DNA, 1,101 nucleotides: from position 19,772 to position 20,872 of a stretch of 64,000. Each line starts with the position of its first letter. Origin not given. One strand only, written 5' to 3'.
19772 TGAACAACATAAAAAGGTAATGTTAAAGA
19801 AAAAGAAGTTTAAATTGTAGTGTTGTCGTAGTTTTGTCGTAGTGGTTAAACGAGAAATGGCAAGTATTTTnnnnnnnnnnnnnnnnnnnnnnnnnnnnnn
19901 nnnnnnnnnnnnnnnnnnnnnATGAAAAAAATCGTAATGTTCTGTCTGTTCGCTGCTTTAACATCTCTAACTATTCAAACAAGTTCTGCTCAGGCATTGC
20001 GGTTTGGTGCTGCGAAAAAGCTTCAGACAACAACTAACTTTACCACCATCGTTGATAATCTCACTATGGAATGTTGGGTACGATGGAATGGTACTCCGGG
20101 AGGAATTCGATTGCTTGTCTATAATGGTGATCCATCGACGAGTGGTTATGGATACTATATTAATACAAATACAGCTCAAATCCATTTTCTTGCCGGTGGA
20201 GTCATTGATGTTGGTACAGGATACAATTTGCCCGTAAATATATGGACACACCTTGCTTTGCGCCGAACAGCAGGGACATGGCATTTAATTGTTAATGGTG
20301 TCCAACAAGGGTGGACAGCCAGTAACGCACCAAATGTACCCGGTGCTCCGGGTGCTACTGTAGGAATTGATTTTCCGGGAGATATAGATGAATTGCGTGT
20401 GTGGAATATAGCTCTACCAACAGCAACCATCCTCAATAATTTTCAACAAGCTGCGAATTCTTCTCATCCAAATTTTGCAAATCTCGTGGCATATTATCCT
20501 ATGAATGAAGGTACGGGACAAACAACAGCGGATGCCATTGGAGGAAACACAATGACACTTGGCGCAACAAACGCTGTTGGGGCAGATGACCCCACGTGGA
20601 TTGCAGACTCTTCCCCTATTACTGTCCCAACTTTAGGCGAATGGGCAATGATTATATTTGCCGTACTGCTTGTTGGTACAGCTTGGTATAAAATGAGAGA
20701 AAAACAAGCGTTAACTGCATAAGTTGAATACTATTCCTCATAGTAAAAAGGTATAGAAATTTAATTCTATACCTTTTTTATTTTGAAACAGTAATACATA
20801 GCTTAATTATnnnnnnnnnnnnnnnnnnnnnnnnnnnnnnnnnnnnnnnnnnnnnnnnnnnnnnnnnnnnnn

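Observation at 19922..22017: LamG-domain secreted protein with an IPTL-CTERM-like tail sits next to an exosortase-like small membrane protein: possible cargo-sortase pair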

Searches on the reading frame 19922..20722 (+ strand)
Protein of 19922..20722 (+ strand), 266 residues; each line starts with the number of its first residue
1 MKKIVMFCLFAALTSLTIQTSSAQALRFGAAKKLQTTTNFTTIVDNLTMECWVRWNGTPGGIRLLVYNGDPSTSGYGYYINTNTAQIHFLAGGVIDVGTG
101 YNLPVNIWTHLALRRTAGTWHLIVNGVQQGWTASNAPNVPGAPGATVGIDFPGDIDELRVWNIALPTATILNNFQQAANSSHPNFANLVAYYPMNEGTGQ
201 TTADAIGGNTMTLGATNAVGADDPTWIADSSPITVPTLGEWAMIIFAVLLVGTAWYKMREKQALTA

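Call 3: search_protein_families(library=ncbifam, proteins=[window:19922-20722:+], max_evalue=1)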
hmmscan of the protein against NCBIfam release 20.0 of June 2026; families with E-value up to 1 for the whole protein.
window:19922-20722:+ (266 aa): 2 families
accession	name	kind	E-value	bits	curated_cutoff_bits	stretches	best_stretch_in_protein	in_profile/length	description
TIGR04174.1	IPTL_CTERM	subfamily_domain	2.6e-07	30.8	20.5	1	235-259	1-25/27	IPTL-CTERM sorting domain-containing protein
NF033207.2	midcut_by_XrtH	subfamily_domain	2.1e-05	24.6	45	1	231-262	33-64/175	midcut-by-XrtH protein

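Call 4: search_protein_families(library=pfam, proteins=[window:19922-20722:+], max_evalue=1)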
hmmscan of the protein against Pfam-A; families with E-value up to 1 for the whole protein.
window:19922-20722:+ (266 aa): 2 families
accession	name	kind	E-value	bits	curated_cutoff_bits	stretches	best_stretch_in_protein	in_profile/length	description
PF13385.13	Laminin_G_3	-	7.9e-16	59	27.6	1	35-170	8-150/151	Concanavalin A-like lectin/glucanases superfamily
PF18203.6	IPTL-CTERM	-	0.00023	21.4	20.8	1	235-259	3-27/28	IPTL-CTERM motif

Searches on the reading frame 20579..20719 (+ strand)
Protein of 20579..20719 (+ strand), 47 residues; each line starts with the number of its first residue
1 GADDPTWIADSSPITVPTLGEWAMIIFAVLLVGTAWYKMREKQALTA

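Call 50: find_homologous_proteins(query=window:20579-20719:+, max_evalue=10)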
Query seq(47 aa): no candidate shares three 5-residue words with the query. No homologue found.
